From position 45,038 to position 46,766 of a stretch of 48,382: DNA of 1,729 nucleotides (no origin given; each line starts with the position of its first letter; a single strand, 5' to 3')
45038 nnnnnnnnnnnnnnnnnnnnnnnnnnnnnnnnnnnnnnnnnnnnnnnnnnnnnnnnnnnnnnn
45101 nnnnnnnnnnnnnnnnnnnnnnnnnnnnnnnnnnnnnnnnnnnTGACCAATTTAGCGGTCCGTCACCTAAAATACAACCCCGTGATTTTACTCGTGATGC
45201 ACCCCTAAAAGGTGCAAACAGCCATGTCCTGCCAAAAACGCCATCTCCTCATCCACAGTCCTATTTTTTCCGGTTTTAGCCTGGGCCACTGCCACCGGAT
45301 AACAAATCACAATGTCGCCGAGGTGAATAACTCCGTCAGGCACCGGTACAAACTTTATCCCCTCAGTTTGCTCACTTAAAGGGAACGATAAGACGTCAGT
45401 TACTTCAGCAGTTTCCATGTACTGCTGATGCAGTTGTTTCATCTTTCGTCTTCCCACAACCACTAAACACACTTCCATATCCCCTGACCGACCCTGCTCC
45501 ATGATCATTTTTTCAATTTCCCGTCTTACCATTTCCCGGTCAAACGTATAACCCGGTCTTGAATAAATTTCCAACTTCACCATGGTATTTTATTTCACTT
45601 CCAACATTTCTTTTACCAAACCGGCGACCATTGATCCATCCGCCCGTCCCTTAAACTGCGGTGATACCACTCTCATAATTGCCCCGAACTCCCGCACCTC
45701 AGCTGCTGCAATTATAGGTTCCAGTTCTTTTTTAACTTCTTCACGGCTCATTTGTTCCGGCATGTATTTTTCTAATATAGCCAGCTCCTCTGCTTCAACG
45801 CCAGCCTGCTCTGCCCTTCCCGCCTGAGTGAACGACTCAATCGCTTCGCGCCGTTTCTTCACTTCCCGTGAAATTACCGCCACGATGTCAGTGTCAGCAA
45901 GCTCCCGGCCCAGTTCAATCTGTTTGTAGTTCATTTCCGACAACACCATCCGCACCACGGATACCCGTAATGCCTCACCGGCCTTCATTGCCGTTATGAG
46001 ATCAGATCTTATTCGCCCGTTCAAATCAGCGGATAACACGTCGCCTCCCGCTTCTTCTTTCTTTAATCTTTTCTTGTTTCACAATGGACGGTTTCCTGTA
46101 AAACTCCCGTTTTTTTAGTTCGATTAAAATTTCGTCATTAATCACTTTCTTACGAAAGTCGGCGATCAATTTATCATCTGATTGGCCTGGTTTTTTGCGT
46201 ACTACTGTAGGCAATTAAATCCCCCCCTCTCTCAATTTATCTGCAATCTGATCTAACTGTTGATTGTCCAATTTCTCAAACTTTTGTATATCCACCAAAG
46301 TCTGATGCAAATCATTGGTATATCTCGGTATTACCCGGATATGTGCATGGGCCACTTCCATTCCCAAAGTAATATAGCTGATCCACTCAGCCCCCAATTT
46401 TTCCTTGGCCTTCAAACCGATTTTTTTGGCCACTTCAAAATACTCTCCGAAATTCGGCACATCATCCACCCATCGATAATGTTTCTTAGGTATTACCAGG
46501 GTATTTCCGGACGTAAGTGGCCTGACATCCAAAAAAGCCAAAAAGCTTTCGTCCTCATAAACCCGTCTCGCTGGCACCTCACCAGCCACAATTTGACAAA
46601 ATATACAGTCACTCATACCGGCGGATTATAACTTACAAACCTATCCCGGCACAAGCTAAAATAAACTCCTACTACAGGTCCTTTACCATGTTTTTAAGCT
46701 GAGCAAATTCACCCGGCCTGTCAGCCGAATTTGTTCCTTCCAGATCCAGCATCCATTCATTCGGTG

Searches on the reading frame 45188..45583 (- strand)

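Call 58: search_protein_families(library=pfam, proteins=[window:45188-45583:-], max_evalue=0.0001)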
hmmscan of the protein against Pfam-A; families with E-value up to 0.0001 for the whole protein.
window:45188-45583:- (131 aa): 1 family
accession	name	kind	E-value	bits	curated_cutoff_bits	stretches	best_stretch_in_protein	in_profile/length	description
PF02130.23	YbeY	-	1.3e-25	90.1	25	1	17-131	9-110/129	Endoribonuclease YbeY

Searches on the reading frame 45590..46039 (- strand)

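Call 58: search_protein_families(library=pfam, proteins=[window:45590-46039:-], max_evalue=0.0001)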
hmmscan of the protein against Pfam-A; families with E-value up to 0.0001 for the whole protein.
window:45590-46039:- (149 aa): 1 family
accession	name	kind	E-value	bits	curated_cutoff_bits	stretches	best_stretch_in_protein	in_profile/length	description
PF09424.15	YqeY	-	1.8e-39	135.5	27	1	9-146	3-143/143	Yqey-like protein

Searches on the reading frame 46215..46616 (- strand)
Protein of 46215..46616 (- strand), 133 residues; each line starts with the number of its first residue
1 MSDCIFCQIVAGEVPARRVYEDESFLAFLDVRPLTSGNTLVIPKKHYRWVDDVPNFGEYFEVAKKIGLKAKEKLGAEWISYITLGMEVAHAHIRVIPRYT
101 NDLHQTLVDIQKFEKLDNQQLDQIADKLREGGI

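Call 58: search_protein_families(library=pfam, proteins=[window:46215-46616:-], max_evalue=0.0001)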
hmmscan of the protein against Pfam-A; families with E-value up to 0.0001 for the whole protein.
window:46215-46616:- (133 aa): 2 families
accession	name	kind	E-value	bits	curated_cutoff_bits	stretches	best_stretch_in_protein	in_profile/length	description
PF01230.28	HIT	-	2.6e-15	57.3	21.5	1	12-100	2-97/98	HIT domain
PF11969.13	DcpS_C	-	1e-08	36.1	24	1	4-53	2-51/114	Scavenger mRNA decapping enzyme C-term binding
